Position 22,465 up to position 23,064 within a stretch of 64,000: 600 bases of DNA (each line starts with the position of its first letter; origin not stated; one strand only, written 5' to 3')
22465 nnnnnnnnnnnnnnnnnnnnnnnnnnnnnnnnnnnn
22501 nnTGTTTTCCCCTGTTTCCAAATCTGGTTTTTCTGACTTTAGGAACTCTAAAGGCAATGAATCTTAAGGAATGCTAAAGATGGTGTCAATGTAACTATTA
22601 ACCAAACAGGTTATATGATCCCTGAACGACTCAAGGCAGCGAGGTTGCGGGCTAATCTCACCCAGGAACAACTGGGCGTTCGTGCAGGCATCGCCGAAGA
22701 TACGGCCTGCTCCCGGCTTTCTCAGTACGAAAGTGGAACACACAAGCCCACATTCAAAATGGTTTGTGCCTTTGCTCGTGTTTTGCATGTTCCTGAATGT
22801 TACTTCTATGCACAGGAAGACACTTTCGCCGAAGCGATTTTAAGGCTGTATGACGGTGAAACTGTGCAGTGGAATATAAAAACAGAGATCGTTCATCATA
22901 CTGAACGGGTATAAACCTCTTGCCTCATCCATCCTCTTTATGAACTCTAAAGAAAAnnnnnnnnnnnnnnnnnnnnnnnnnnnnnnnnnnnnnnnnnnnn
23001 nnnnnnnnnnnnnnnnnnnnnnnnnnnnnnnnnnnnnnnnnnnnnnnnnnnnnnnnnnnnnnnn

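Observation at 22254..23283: Regulatory module: Ner-like protein divergent from two tandem paralogous XRE regulators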

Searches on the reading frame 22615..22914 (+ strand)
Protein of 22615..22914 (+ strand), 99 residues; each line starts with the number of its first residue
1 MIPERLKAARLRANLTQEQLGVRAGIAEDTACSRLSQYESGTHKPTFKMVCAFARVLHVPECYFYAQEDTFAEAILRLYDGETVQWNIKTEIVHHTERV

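Call 7: search_protein_families(library=pfam, proteins=[window:22615-22914:+], max_evalue=0.1)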
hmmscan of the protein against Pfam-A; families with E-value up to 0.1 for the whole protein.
window:22615-22914:+ (99 aa): 5 families
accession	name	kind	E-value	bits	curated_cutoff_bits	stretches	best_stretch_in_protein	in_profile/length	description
PF13560.12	HTH_31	-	7.6e-10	39.4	27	1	5-61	5-58/64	Helix-turn-helix domain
PF01381.28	HTH_3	-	1.1e-09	38.6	23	1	6-64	1-55/55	Helix-turn-helix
PF12844.13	HTH_19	-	1.4e-06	28.5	30.2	1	4-68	2-62/64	Helix-turn-helix domain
PF13613.12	HTH_Tnp_4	-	0.003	17.5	27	1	9-34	14-39/53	Helix-turn-helix of DDE superfamily endonuclease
PF13384.12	HTH_23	-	0.029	14.6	24.6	0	4-41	6-45/50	Homeodomain-like domain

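Call 8: search_protein_families(library=ncbifam, proteins=[window:22615-22914:+], max_evalue=0.1)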
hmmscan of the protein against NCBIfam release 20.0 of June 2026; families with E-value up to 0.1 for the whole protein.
window:22615-22914:+ (99 aa): 8 families
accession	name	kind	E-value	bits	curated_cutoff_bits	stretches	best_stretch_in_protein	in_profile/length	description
NF041951.1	phage_RstR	subfamily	6.7e-08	32.8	80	1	2-68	3-65/108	RstR family transcriptional repressor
NF052239.1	antitox_spr1629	equivalog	1.4e-05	24.3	335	1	4-72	5-69/377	spr1629 family repressor/antitoxin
NF007257.0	PRK09706.1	subfamily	0.001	18.9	101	1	2-61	6-61/135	transcriptional repressor DicA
TIGR03070.1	couple_hipB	subfamily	0.0026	17.7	71.65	1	4-57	5-54/58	type II toxin-antitoxin system Y4mF family antitoxin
NF047948.1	male_kill_WMK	equivalog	0.0096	15.4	300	1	4-61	165-218/300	WO male-killing family protein Wmk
NF010465.0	PRK13890.1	equivalog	0.0099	16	96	1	14-79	18-79/121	conjugal transfer protein TrbA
TIGR03830.1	CxxCG_CxxCG_HTH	subfamily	0.015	15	61.8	1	2-62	66-122/127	type II TA system antitoxin MqsA family protein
NF052403.1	ESX1TransRegEspM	equivalog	0.085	11.7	550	1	4-30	315-341/367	ESX-1 type VII secretion system transcriptional regulator EspM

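Call 16: find_homologous_proteins(query=window:22615-22911:+)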
Query window:22615-22911:+ (99 aa): 91 proteins with E <= 0.001 among 93 candidates.
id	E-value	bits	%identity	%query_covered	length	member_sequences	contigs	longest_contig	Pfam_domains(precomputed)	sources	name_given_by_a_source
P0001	2.3e-59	215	99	100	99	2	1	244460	PF12844.14,PF01381.29,PF13560.13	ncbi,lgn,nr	ncbi:helix-turn-helix transcriptional regulator [Escherichia coli]|nr:helix-turn-helix transcription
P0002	7.4e-57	207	95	100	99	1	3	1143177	PF12844.14,PF01381.29,PF13560.13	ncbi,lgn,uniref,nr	ncbi:helix-turn-helix transcriptional regulator [Escherichia coli]|uniref:helix-turn-helix domain-co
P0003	7.4e-56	204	94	100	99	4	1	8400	PF01381.29,PF13560.13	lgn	-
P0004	6.3e-52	191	87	100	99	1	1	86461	PF12844.14,PF01381.29,PF13560.13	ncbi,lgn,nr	ncbi:helix-turn-helix transcriptional regulator [Salmonella enterica]|nr:helix-turn-helix transcript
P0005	3.3e-51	189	86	100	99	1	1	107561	PF12844.14,PF01381.29,PF13560.13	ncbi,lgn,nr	ncbi:helix-turn-helix transcriptional regulator [Salmonella enterica subsp. enterica]|nr:helix-turn-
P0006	4.2e-51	189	87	100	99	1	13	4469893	PF12844.14,PF01381.29,PF13560.13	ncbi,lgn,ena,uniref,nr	ncbi:hypothetical protein G893_02489 [Escherichia coli KOEGE 71 (186a)]|uniref:helix-turn-helix doma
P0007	5.7e-51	188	86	100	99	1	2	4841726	PF12844.14,PF01381.29,PF13560.13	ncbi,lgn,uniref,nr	ncbi:helix-turn-helix transcriptional regulator [Escherichia albertii]|uniref:helix-turn-helix domai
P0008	5.9e-45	169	87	90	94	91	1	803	PF12844.14,PF01381.29,PF13560.13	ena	-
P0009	3.3e-42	160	83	88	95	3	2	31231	PF12844.14,PF01381.29,PF13560.13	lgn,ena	-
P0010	1.5e-41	158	80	93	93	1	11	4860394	PF01381.29,PF13560.13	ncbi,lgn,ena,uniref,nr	ncbi:helix-turn-helix domain-containing protein [Yersinia intermedia]|uniref:Transcriptional regulat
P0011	4.5e-41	157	85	87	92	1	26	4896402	PF01381.29,PF13560.13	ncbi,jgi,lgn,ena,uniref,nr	ncbi:helix-turn-helix domain-containing protein [Yersinia intermedia]|jgi:transcriptional regulator 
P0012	3.4e-38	147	78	90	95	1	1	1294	PF12844.14,PF01381.29,PF13560.13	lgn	-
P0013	8.8e-37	143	74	88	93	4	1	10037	PF12844.14,PF01381.29,PF13560.13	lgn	-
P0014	3.1e-35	138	74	87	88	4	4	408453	PF12844.14,PF01381.29,PF13560.13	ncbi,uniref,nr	ncbi:helix-turn-helix transcriptional regulator [Dickeya dianthicola]|uniref:helix-turn-helix domain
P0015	3.8e-35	138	77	87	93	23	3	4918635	PF12844.14,PF01381.29,PF13560.13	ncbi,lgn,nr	ncbi:transcriptional regulator [Pectobacterium carotovorum subsp. carotovorum]|nr:helix-turn-helix t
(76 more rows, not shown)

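Call 18: find_related_loci(query=A2, collection=genome_contigs, flank=10000)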
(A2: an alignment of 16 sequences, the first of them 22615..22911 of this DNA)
Query A2 (99 aa) in genome_contigs; peptide patterns used: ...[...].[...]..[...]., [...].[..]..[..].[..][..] (x = any residue, [..] = any of these).
106 stretches matched a pattern; 66 encode a relative of the query (tblastn E <= 1e-3); 64 distinct loci.
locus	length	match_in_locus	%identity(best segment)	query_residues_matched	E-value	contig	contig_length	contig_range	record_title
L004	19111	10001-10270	90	1-90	8e-54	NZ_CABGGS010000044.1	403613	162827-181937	Klebsiella spallanzanii isolate SB6411, whole genome shotgun sequence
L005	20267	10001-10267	89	1-89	1e-52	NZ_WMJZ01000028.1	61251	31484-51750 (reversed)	Intestinirhabdus alba strain BIT-B35 Scaffold28, whole genome shotgun sequence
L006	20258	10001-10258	77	1-86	4e-42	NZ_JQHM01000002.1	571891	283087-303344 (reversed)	Pectobacterium betavasculorum strain NCPPB 2795 ID_3, whole genome shotgun sequence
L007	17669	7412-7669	78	1-86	4e-42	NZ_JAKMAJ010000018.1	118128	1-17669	Brenneria sp. 4F2 gnl_4F2_000018, whole genome shotgun sequence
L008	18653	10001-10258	72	1-86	2e-40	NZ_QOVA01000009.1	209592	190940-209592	Edaphovirga cremea strain DSM 105170 Scaffold9, whole genome shotgun sequence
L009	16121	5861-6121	71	1-87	3e-40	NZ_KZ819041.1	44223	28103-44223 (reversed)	Brenneria roseae subsp. roseae strain LMG 27714 scaffold20, whole genome shotgun sequence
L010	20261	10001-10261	71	1-87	3e-40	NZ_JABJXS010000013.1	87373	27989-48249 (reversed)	Brenneria sp. hezel4-2-4 Scaffold13, whole genome shotgun sequence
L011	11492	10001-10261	71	1-87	3e-40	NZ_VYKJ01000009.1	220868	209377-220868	Affinibrenneria salicis strain L3-3HA Scaffold9, whole genome shotgun sequence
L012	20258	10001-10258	72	1-86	4e-40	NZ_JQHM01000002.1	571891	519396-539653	Pectobacterium betavasculorum strain NCPPB 2795 ID_3, whole genome shotgun sequence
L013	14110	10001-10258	71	1-86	9e-40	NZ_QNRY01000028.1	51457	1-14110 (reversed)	Brenneria salicis ATCC 15712 = DSM 30166 Ga0244580_128, whole genome shotgun sequence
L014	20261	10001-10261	71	1-87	4e-40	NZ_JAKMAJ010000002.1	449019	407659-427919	Brenneria sp. 4F2 gnl_4F2_000002, whole genome shotgun sequence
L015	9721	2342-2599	71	1-86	2e-39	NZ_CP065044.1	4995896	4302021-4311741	Pectobacterium aroidearum strain L6 chromosome, complete genome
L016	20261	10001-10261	70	1-87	6e-39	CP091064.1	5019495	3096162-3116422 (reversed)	Pectobacterium sp. PL152 chromosome, complete genome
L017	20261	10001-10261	67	1-87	5e-37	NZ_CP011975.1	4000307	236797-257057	Yersinia aleksiciae strain 159 chromosome, complete genome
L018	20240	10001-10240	74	1-80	2e-36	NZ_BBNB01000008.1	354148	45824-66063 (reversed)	Citrobacter sedlakii NBRC 105722, whole genome shotgun sequence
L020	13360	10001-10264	65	1-88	4e-36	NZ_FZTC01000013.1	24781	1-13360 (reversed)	Klebsiella grimontii strain 06D021, whole genome shotgun sequence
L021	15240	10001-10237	71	1-79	1e-35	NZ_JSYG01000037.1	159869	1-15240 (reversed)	Dickeya undicola strain 2B12 contig_37, whole genome shotgun sequence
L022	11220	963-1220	59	1-86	2e-35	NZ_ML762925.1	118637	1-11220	Dickeya oryzae strain ZYY5 scaffold13, whole genome shotgun sequence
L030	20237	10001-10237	71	1-79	9e-34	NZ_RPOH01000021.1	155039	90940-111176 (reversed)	Buttiauxella warmboldiae strain CCUG 35512 buttiauxella_warmboldiae_CCUG35512T_0000021, whole genome shotgun sequence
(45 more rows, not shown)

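Call 29: search_protein_families(library=padloc, proteins=[window:22615-22914:+], max_evalue=0.01)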
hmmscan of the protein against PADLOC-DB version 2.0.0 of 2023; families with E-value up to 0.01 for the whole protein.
window:22615-22914:+ (99 aa): 17 families
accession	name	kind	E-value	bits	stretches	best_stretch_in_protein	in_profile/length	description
PDLC03667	Control_protein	-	2.4e-22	77.1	1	1-79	1-79/101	control protein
PDLC03952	RmrA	-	5.6e-10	36.6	1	1-74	22-92/395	-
PDLC03949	RmrA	-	1.4e-09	35.3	1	3-68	4-65/363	-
PDLC03947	RmrA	-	1.2e-08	32.2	1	1-70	11-76/383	-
PDLC03944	RmrA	-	1.6e-08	32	1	3-70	8-71/384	-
PDLC03954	RmrA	-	3e-08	31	1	3-70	12-75/380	-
PDLC03946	RmrA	-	1.9e-07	28.1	1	4-70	5-67/357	-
PDLC03955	RmrA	-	2e-07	28.6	1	3-69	22-84/371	-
PDLC03951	RmrA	-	4.5e-07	27.2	1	3-67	10-70/400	-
PDLC03948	RmrA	-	2.9e-06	24.4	1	3-68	10-71/397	-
PDLC02926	HTH_VI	-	3.9e-06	25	1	1-61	1-57/92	-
PDLC03953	RmrA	-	1.1e-05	22.9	1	3-85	7-85/373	-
PDLC03945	RmrA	-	9.3e-05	19.7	1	4-69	5-66/394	-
PDLC03669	Control_protein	-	9.9e-05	20.6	1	1-46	9-50/96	control protein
PDLC04142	capH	-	0.00033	19.7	1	2-59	7-60/103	capH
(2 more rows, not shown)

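Call 87: search_protein_families(library=padloc, proteins=[L012:10573-12462:+, L012:12456-12890:+, L021:10681-11268:+, L021:11319-12668:+, L021:12950-13624:+, L018:10306-11862:+, L020:10367-11845:-, L020:11842-13233:-, L015:3492-4004:+, L015:4005-4619:+], max_evalue=0.00001)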
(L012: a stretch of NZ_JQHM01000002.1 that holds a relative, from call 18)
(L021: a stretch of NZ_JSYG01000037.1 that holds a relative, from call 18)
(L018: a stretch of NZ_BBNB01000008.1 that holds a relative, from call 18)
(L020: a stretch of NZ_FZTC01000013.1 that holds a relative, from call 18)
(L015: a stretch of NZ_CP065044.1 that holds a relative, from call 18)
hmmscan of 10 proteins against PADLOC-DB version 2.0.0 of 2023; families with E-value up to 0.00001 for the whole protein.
L012:10573-12462:+ (629 aa): 6 families
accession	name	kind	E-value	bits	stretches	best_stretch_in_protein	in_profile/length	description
PDLC03659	mREase_IV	-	6.4e-15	52.1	1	145-382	327-553/945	Type IV methyl-directed restriction enzyme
PDLC03049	REase_I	-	5.9e-09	32.5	1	142-192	273-326/807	Type I restriction enzyme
PDLC02707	PbeA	-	2.1e-08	31.2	0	268-386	500-621/672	PbeA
PDLC03047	REase_I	-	4.2e-08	29.4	0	298-384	614-705/1107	Type I restriction enzyme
PDLC03658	mREase_IV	-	6.6e-07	25.4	1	44-387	243-550/953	Type IV methyl-directed restriction enzyme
PDLC03648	REase_III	-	7.6e-06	22.3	0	156-402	135-373/871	Type III restriction enzyme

L012:12456-12890:+ (144 aa): 0 families

L021:10681-11268:+ (195 aa): 0 families

L021:11319-12668:+ (449 aa): 9 families
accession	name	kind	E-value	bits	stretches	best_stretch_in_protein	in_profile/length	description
PDLC04952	PDC-S19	-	2e-71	239.2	1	111-441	3-320/328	-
PDLC04949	PDC-S19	-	2e-40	137.2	1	110-439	4-322/334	-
PDLC04953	PDC-S19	-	4.2e-21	73.8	1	114-448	8-326/333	-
PDLC04954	PDC-S19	-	2.2e-17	61.4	1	110-388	3-298/330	-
PDLC04950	PDC-S19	-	9.8e-16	55.9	1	111-258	6-159/353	-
PDLC04948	PDC-S19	-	6.7e-12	43.5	1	112-374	11-282/325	-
PDLC04951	PDC-S19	-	1.2e-11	42.3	1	111-235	3-127/357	-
PDLC04955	PDC-S19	-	1.2e-09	35.9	1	111-432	6-333/338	-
PDLC04947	PDC-S19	-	6.1e-06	23.8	0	113-215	7-107/355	-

L021:12950-13624:+ (224 aa): 0 families

L018:10306-11862:+ (518 aa): 0 families

L020:10367-11845:- (492 aa): 68 families (the best 25 are shown)
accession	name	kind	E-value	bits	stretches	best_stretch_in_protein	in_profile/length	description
PDLC03169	Specificity_I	-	3.1e-101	338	1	1-489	1-460/461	Type I specificity subunit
PDLC03189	Specificity_I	-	1.5e-69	233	2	321-489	289-458/459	Type I specificity subunit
PDLC03079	Specificity_I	-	1.8e-51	173.8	1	5-452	25-452/470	Type I specificity subunit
PDLC03162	Specificity_I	-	1.1e-50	170.8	1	1-457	1-423/431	Type I specificity subunit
PDLC03127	Specificity_I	-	1.3e-49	167.5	1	3-481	6-478/571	Type I specificity subunit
PDLC03179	Specificity_I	-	1.3e-36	124.7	2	5-167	100-268/589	Type I specificity subunit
PDLC03088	Specificity_I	-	3.2e-35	119.8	2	9-199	4-190/649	Type I specificity subunit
PDLC03188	Specificity_I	-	1.3e-33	114.6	1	267-451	262-444/458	Type I specificity subunit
PDLC03109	Specificity_I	-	2.5e-32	110.2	1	3-457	8-507/591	Type I specificity subunit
PDLC03096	Specificity_I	-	5.3e-31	106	2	13-196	93-273/658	Type I specificity subunit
PDLC03194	Specificity_I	-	5.8e-31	105.9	2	6-200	197-391/391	Type I specificity subunit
PDLC03099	Specificity_I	-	5.6e-30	102.8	2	267-412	4-141/405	Type I specificity subunit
PDLC03150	Specificity_I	-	2.4e-29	100.5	2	121-216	147-239/475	Type I specificity subunit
PDLC04137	mad5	-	5.9e-27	92.9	1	10-437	3-391/392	mads_5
PDLC03151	Specificity_I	-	1.6e-26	91.3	1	1-226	1-217/431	Type I specificity subunit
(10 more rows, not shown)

L020:11842-13233:- (463 aa): 29 families (the best 25 are shown)
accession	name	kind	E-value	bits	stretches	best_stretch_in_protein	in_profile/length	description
PDLC03026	MTase_I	-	1.2e-184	613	1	30-450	93-486/487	Type I methyltransferase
PDLC03021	MTase_I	-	1.9e-78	262.5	1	31-363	116-441/491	Type I methyltransferase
PDLC03025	MTase_I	-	6.1e-52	175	1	34-356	116-427/569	Type I methyltransferase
PDLC04134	mad2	-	1.4e-47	160.6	1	35-340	229-485/492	mads_2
PDLC03036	MTase_I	-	8.6e-41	138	1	60-332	196-459/635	Type I methyltransferase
PDLC03035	MTase_I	-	2.1e-28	97.3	1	39-298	134-392/653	Type I methyltransferase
PDLC03018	MTase_I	-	6.5e-27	92.3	1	32-127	263-354/749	Type I methyltransferase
PDLC03031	MTase_I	-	7.3e-27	91.9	1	15-295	123-405/834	Type I methyltransferase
PDLC03022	MTase_I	-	1.8e-25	87.4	1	28-296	138-409/857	Type I methyltransferase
PDLC03029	MTase_I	-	1.4e-23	81.2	1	32-297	127-407/661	Type I methyltransferase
PDLC03019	MTase_I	-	4.4e-23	79.5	1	25-303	119-384/932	Type I methyltransferase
PDLC03027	MTase_I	-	6.9e-23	79.1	1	40-295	115-369/810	Type I methyltransferase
PDLC03038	MTase_I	-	2.6e-21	73.2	1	56-289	147-376/896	Type I methyltransferase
PDLC03240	MTase_II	-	3.4e-21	73.6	1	57-298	161-387/511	Type II methyltransferase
PDLC03318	MTase_II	-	4.9e-21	72.7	2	38-130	305-395/723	Type II methyltransferase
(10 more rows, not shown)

L015:3492-4004:+ (170 aa): 8 families
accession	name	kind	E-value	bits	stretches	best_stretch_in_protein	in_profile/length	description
PDLC00418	ThsB1|ThsB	-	2.5e-45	152.1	1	11-167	1-153/155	TIR-like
PDLC00433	ThsB1|ThsB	-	1.7e-16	58.7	1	15-116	3-102/164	TIR-like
PDLC04688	PDC-M50B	-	1.9e-15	55.4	1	15-116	3-106/162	-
PDLC00431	ThsB1|ThsB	-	8.4e-14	50.3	1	15-117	3-106/162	TIR-like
PDLC00436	ThsB1|ThsB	-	2.3e-09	35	1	4-96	25-114/183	TIR-like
PDLC00419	ThsB1|ThsB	-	1.6e-07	29.3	1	4-96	17-106/165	TIR-like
PDLC00426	ThsB1|ThsB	-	7.9e-07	26.7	1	2-126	225-350/352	TIR-like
PDLC00429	ThsB1|ThsB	-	2.7e-06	25.6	1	57-123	48-117/167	TIR-like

L015:4005-4619:+ (204 aa): 0 families

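Call 90: search_protein_families(library=pfam, proteins=[L018:10306-11862:+, L008:10242-10931:+, L030:10322-11641:+, L021:10681-11268:+, L021:11319-12668:+, L021:12950-13624:+, L012:10573-12462:+, L012:12456-12890:+, L022:2320-2904:+, L015:4005-4619:+], max_evalue=0.001)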
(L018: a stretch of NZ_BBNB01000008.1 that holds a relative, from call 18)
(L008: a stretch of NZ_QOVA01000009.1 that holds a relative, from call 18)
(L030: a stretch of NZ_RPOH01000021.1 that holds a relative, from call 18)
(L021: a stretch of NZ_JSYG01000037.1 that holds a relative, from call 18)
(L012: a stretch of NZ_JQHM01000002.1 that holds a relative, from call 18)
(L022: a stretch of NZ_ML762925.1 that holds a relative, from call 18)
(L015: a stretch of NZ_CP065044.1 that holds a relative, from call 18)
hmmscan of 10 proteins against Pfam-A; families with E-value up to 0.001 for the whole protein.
L018:10306-11862:+ (518 aa): 0 families

L008:10242-10931:+ (229 aa): 0 families

L030:10322-11641:+ (439 aa): 0 families

L021:10681-11268:+ (195 aa): 0 families

L021:11319-12668:+ (449 aa): 2 families
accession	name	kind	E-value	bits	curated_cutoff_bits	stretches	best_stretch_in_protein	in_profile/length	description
PF12358.13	DUF3644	-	5.4e-45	153.7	27.6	1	116-287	2-179/183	Domain of unknown function (DUF3644)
PF18740.7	EC042_2821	-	0.00016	22.6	24.9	1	342-433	1-87/97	EC042_2821-like Restriction Endonuclease-like domain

L021:12950-13624:+ (224 aa): 0 families

L012:10573-12462:+ (629 aa): 5 families
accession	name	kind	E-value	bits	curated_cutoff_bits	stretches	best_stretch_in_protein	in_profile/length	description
PF04851.21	ResIII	-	2.5e-21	76.7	22.5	1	22-191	3-164/164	Type III restriction enzyme, res subunit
PF00271.37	Helicase_C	-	2.7e-10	40.9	23.5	1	278-382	4-109/110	Helicase conserved C-terminal domain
PF18766.7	SWI2_SNF2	-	8.4e-06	26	26.7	1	126-219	92-188/221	SWI2/SNF2 ATPase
PF00270.35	DEAD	-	4.3e-05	23.7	26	1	45-176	16-140/167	DEAD/DEAH box helicase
PF00176.29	SNF2-rel_dom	-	0.00051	19.7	24.9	0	126-198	103-172/290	SNF2-related domain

L012:12456-12890:+ (144 aa): 0 families

L022:2320-2904:+ (194 aa): 1 family
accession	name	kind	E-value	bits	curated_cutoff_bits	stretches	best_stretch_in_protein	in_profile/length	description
PF11198.13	DUF2857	-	1.9e-63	213.7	36.8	1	6-183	1-173/174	Protein of unknown function (DUF2857)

L015:4005-4619:+ (204 aa): 1 family
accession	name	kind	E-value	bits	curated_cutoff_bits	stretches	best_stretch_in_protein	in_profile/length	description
PF18753.6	Nmad2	-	2.8e-63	213.5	26.1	1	3-202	4-199/200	Nucleotide modification associated domain 2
